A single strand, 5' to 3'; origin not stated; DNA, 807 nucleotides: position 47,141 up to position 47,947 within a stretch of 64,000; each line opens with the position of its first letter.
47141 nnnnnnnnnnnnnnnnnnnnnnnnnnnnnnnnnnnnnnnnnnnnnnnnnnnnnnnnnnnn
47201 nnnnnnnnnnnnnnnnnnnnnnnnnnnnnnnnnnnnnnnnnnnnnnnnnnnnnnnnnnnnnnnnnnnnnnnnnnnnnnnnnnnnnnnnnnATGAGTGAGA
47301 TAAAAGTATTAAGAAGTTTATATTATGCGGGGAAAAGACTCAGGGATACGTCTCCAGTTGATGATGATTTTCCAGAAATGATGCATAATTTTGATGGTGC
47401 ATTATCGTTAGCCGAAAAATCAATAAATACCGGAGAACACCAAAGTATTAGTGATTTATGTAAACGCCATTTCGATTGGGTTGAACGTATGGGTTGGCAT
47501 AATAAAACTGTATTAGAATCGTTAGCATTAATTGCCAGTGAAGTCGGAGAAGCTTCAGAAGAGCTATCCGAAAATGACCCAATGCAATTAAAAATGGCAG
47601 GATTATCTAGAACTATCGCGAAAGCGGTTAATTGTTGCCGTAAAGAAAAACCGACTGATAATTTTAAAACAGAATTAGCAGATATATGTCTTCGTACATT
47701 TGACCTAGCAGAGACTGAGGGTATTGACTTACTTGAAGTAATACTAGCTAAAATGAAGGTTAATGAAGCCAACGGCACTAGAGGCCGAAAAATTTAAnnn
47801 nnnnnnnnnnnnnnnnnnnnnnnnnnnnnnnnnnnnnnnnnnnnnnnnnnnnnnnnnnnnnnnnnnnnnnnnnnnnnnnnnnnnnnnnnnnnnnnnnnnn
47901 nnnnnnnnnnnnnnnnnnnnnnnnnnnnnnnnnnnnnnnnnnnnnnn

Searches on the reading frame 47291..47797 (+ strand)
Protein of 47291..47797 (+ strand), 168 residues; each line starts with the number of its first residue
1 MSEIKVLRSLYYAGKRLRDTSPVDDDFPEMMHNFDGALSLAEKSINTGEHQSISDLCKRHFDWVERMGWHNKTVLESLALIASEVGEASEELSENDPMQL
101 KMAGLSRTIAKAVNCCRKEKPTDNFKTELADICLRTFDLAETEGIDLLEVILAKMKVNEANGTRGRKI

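Call 4: search_protein_families(library=pfam, proteins=[window:47291-47797:+], max_evalue=0.01)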
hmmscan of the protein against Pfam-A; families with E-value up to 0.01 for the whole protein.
window:47291-47797:+ (168 aa): 2 families
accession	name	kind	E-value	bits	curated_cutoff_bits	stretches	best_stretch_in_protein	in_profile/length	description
PF03819.22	MazG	-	0.0024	18.5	22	0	75-155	4-66/74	MazG nucleotide pyrophosphohydrolase domain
PF12643.12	MazG-like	-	0.0086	16.7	27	0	120-160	29-68/85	MazG-like family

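Call 7: search_protein_families(library=phrogs, proteins=[window:47291-47797:+], max_evalue=0.001)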
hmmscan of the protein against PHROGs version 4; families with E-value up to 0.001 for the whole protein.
window:47291-47797:+ (168 aa): 3 families
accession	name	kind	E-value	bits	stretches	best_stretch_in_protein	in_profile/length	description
phrog_3301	-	other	6.1e-21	76.1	1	43-160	40-159/169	pyrophosphatase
phrog_5658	-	other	4.4e-09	37.1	1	126-159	370-403/421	pyrophosphatase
phrog_9236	-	other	1e-07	33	1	52-158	5-118/191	pyrophosphatase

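Call 14: search_protein_families(library=ncbifam, proteins=[window:47291-47797:+], max_evalue=0.01)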
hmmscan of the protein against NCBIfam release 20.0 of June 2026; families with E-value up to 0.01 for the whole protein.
window:47291-47797:+ (168 aa): 0 families

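Call 15: search_protein_families(library=padloc, proteins=[window:47291-47797:+], max_evalue=0.01)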
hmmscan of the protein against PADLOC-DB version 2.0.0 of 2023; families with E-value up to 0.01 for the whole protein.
window:47291-47797:+ (168 aa): 0 families

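Call 33: search_dna_similar(query=window:47291-47797:+, collection=phages, mode=protein, max_rows=40, max_evalue=0.001, rows=spread)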
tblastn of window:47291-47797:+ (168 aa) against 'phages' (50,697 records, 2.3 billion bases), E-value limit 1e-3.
Records with a match: 3; places in all: 3; records where one place covers at least 80% of the query: 0.
Best place of each record, by identity: <60% 3.
By first word of the organism name: uncultured 1; Cobetia 1; Curtobacterium 1.
By host as written in the record: - 1; Cobetia marina DSMZ 4741 1; Curtobacterium flaccumfaciens NRRL B-59340 1.
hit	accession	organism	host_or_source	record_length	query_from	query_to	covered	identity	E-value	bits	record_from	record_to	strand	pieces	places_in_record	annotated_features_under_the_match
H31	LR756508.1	uncultured phage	metagenomic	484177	53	158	63%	39.6%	4e-14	74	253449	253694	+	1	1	record has no annotation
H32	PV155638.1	Cobetia phage Carin-5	Cobetia marina DSMZ 4741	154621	56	141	51%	41.9%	2e-10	64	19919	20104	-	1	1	pyrophosphatase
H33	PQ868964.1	Curtobacterium phage Kithara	Curtobacterium flaccumfaciens NRRL ...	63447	78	168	54%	36.4%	1e-5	50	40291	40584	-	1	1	51: MazG-like nucleotide pyrophosphohydrolase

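Call 39: search_solved_structures(query=window:47291-47797:+, max_evalue=1, show_alignments=2)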
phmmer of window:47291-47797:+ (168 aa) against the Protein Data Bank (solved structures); distinct sequences matched with E-value up to 1: 3.
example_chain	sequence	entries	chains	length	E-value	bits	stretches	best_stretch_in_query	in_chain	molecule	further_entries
9k7x_A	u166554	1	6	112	0.029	17.7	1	27-103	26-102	C3-Ca1-DN*3-20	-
7ody_A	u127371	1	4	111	0.047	17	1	126-161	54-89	MazG-like pyrophosphohydrolase (MazZ)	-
1vmg_A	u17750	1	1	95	0.3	14.4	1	122-156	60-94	Hypothetical protein SSO3215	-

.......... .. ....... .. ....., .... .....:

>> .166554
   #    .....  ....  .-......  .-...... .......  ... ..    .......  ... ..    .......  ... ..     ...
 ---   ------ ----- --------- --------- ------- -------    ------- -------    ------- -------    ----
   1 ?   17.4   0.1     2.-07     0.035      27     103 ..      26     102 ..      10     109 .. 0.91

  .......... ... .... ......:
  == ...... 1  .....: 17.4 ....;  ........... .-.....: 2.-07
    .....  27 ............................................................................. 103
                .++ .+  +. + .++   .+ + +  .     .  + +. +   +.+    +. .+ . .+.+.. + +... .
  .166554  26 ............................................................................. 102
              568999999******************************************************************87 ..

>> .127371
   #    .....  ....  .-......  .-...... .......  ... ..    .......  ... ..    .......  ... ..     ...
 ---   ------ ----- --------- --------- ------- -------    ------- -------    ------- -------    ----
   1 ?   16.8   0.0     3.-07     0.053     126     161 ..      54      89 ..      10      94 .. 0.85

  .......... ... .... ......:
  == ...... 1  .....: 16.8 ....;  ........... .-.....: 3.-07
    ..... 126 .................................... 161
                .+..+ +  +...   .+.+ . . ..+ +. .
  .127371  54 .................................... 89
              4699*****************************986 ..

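Call 67: find_homologous_proteins(query=window:47291-47797:+, max_evalue=0.001)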
Query window:47291-47797:+ (168 aa): 279 proteins with E <= 0.001 among 332 candidates; the best 120 are listed.
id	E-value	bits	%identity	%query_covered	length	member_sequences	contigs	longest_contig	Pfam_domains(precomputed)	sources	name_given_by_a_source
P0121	6.9e-103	359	97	100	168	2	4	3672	-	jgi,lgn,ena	jgi:NTP pyrophosphatase (non-canonical NTP hydrolase)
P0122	1.6e-75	270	74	99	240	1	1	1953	-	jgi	jgi:NTP pyrophosphatase (non-canonical NTP hydrolase)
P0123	2.2e-58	215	64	99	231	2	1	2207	-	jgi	jgi:NTP pyrophosphatase (non-canonical NTP hydrolase)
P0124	7.5e-58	213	64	99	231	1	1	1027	-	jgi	jgi:NTP pyrophosphatase (non-canonical NTP hydrolase)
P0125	8.6e-58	213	64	100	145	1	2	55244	-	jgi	jgi:NTP pyrophosphatase (non-canonical NTP hydrolase)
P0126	3.1e-56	208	63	100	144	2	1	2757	-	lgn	-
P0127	2.7e-54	201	61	100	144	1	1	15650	-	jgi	jgi:NTP pyrophosphatase (non-canonical NTP hydrolase)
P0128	2.3e-48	182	66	74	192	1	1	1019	-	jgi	jgi:NTP pyrophosphatase (non-canonical NTP hydrolase)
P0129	1.0e-47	180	55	100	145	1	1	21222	-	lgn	-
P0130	2.7e-46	175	55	99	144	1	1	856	-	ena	-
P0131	1.0e-43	167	55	100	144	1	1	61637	-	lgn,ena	-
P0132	2.0e-43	166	53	99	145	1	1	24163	-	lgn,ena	-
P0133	2.5e-41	159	53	100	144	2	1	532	-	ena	-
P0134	5.2e-41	158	52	100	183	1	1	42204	-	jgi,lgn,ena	-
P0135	2.7e-40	156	49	100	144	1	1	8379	-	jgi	-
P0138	3.1e-38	149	49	100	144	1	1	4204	PF03819.23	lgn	-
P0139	9.1e-38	148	48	99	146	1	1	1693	PF03819.23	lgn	-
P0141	5.2e-37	145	59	69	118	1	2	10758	PF03819.23,PF12643.13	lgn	-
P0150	1.9e-30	124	56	71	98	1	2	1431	PF03819.23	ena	-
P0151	7.1e-30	122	55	71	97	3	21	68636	PF03819.23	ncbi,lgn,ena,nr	ncbi:MAG: hypothetical protein HRT37_11220 [Alteromonadaceae bacterium]|nr:hypothetical protein [Alt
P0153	1.9e-29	121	57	70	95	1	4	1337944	PF03819.23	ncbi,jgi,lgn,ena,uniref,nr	ncbi:MazG nucleotide pyrophosphohydrolase domain-containing protein [Paraburkholderia phenoliruptrix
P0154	2.0e-29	121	57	70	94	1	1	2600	PF03819.23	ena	-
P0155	3.2e-29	120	56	70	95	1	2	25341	PF03819.23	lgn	-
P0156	3.9e-29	120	56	70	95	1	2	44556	PF03819.23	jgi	jgi:NTP pyrophosphatase (non-canonical NTP hydrolase)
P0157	5.0e-29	119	55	71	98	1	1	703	PF03819.23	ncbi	-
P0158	8.3e-29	119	56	70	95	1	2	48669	PF03819.23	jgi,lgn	jgi:NTP pyrophosphatase (non-canonical NTP hydrolase)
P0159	8.4e-29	119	56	70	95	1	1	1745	PF03819.23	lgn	-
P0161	1.8e-28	118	55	69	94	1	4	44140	PF03819.23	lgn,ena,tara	tara:strand:+ start:3830 stop:4114 length:285 start_codon:yes stop_codon:yes gene_type:complete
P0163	5.8e-28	116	55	69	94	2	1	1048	PF03819.23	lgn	-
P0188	6.1e-27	113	52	69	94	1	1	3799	PF03819.23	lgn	-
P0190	6.8e-27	112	56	69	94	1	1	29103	PF03819.23,PF12643.13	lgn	-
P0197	9.1e-27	112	52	70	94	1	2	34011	PF03819.23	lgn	-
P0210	2.3e-26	111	53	70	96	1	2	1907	PF03819.23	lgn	-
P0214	2.7e-26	110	56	70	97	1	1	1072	PF03819.23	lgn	-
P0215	2.9e-26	110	53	70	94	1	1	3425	PF03819.23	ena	-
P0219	3.0e-26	110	54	70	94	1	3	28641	PF03819.23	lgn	-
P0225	4.1e-26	110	52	69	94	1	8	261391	PF03819.23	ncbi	-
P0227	4.2e-26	110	52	70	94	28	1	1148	PF03819.23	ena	-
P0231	5.9e-26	109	52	70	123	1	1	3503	PF03819.23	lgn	-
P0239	9.7e-26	109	53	69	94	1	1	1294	PF03819.23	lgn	-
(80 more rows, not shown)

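Call 68: find_encoding_contigs(protein=P0125, flank=8000, max_places=2)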
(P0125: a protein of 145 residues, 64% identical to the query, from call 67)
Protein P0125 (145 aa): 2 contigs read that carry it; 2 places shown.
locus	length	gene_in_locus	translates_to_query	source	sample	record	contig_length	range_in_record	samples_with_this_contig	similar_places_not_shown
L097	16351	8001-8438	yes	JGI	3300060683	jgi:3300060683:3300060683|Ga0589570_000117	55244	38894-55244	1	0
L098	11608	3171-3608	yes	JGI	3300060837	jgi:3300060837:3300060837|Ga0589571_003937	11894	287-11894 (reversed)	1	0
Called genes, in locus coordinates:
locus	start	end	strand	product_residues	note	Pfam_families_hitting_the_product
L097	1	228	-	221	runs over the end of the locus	PF05766:NinG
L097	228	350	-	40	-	-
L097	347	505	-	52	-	-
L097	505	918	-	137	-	-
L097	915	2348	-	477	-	PF00145:DNA_methylase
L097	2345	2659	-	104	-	-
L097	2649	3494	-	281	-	PF04492:Phage_rep_O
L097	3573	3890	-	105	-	-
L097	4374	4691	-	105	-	-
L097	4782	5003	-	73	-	-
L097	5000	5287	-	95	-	PF03333:PapB (weak)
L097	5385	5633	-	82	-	PF15943:YdaS_toxin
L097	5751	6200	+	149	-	PF12844:HTH_19 (faint), PF01381:HTH_3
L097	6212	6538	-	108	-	-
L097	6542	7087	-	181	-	-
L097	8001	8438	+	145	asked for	-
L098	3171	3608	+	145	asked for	-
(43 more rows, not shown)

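Call 69: find_encoding_contigs(protein=P0131, flank=8000, max_places=2)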
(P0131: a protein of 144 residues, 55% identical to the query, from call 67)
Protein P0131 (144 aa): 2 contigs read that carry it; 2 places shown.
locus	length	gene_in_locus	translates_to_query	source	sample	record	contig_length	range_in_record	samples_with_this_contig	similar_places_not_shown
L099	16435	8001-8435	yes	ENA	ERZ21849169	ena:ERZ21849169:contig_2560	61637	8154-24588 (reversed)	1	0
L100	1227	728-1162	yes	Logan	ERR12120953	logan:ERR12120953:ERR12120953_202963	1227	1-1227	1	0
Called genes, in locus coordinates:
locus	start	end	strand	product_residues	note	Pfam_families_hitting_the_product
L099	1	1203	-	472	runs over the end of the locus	PF00772:DnaB, PF06745:ATPase (faint), PF13481:AAA_25, PF03796:DnaB_C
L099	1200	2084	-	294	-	-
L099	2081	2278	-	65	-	-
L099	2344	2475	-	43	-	-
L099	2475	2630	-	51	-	-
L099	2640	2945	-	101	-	PF13876:Phage_gp49_66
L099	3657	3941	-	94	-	PF03333:PapB (faint)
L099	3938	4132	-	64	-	-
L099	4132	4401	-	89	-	PF01381:HTH_3 (weak)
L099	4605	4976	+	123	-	-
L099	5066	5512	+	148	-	PF12844:HTH_19, PF13560:HTH_31, PF01381:HTH_3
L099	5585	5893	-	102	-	-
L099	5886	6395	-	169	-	-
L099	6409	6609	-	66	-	-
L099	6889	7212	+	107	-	-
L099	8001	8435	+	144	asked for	-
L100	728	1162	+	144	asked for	-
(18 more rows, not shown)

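Call 109: predict_structure(alignment_id=A6)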
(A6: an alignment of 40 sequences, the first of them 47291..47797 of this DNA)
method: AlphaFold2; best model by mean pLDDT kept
length: 168 residues; sequences in the alignment: 40
mean_pLDDT: 88.1   pTM: 0.67
mean pLDDT of the five models: 88.1, 87.5, 85.3, 83.5, 76.8
residues with pLDDT >= 90: 99; 70-90: 54; 50-70: 13; < 50: 2
segments of 3 or more residues with pLDDT < 50: none
pLDDT, mean of each block of 10 residues (from residue 1): 84 96 95 93 69 87 83 86 93 91 94 93 96 94 90 88 59
secondary structure, 60 per line:
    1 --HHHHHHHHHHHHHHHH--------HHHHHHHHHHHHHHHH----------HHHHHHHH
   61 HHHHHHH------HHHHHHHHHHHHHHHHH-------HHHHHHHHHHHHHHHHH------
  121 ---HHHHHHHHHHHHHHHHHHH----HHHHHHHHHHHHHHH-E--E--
elements in order: H3-18 H27-42 H53-67 H74-90 H98-114 H124-142 H147-161

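Call 111: fold_search(model_id=the predicted structure, library=pdb)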
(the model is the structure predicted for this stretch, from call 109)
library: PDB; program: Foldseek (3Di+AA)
matches with E <= 10: 87; with E <= 0.001: 0
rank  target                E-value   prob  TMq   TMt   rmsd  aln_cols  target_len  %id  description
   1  3crc_B                2.7e-01  0.66  0.31  0.24  20.7       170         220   14  Crystal Structure of Escherichia coli MazG, the Regulator of Nutritional Stress Response (released 2008-04-22)
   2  7xge_A                1.1e+00  0.15  0.23  0.23  21.2       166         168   12  Crystal structure of MCL-1 in complex with computationally designed inhibitor protein (released 2022-07-20)
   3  6tmg_L                1.3e+00  0.18  0.27  0.23  15.7       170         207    9  Cryo-EM structure of Toxoplasma gondii mitochondrial ATP synthase dimer, membrane region model (released 2020-12-16)
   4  3kdw                  1.7e+00  0.30  0.34  0.28  16.5       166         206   10  Crystal structure of Putative sugar binding protein (YP_001300177.1) from Bacteroides vulgatus ATCC 8482 at 1.70 A resol (released 2009-11-24)
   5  7uni_C                2.2e+00  0.28  0.33  0.24  14.9       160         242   13  De novo designed chlorophyll dimer protein with Zn pheophorbide a methyl ester, SP2-ZnPPaM (released 2023-04-19)
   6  6n4n_C                2.3e+00  0.13  0.26  0.24  19.6       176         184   12  Crystal structure of the designed protein DNCR2/danoprevir/NS3a complex (released 2019-09-11)
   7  6n4n_F                2.5e+00  0.12  0.24  0.21  20.2       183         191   14  Crystal structure of the designed protein DNCR2/danoprevir/NS3a complex (released 2019-09-11)
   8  8f6r_A                2.7e+00  0.15  0.30  0.24  18.8       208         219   15  CryoEM structure of designed modular protein oligomer C6-79 (released 2023-11-29)
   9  2gta_C                3.0e+00  0.41  0.32  0.58  10.9        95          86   21  Crystal Structure of the putative pyrophosphatase YPJD from Bacillus subtilis. Northeast Structural Genomics Consortiu (released 2006-05-23)
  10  8usc_d                3.4e+00  0.08  0.24  0.16  20.8       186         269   14  Nub1/Fat10-processing human 26S proteasome (released 2024-11-06)
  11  9mgw_F                3.9e+00  0.11  0.21  0.21  13.3       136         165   14  Dunaliella salina PSI-LHCI-TIDI1 supercomplex (released 2025-06-25)
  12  5xzj_A                4.2e+00  0.33  0.31  0.46   8.3       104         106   15  Crystal structure of the Zn-directed tetramer of the engineered cyt cb562 variant, C96T/AB5 (released 2017-12-20)
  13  6dhz_D                4.4e+00  0.28  0.32  0.49   8.8       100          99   13  Crystallographic octamer of a metal-free RIDC1 variant bearing two disulfide bonded cysteines (released 2018-07-25)
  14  9mgz_F                4.4e+00  0.10  0.21  0.22  12.8       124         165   13  Dunaliella tertiolecta PSI-LHCI-TIDI1 supercomplex (released 2025-06-25)
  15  4c3b_C                4.4e+00  0.08  0.21  0.20  14.8       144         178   15  HRSV M2-1, P21 crystal form (released 2014-01-22)
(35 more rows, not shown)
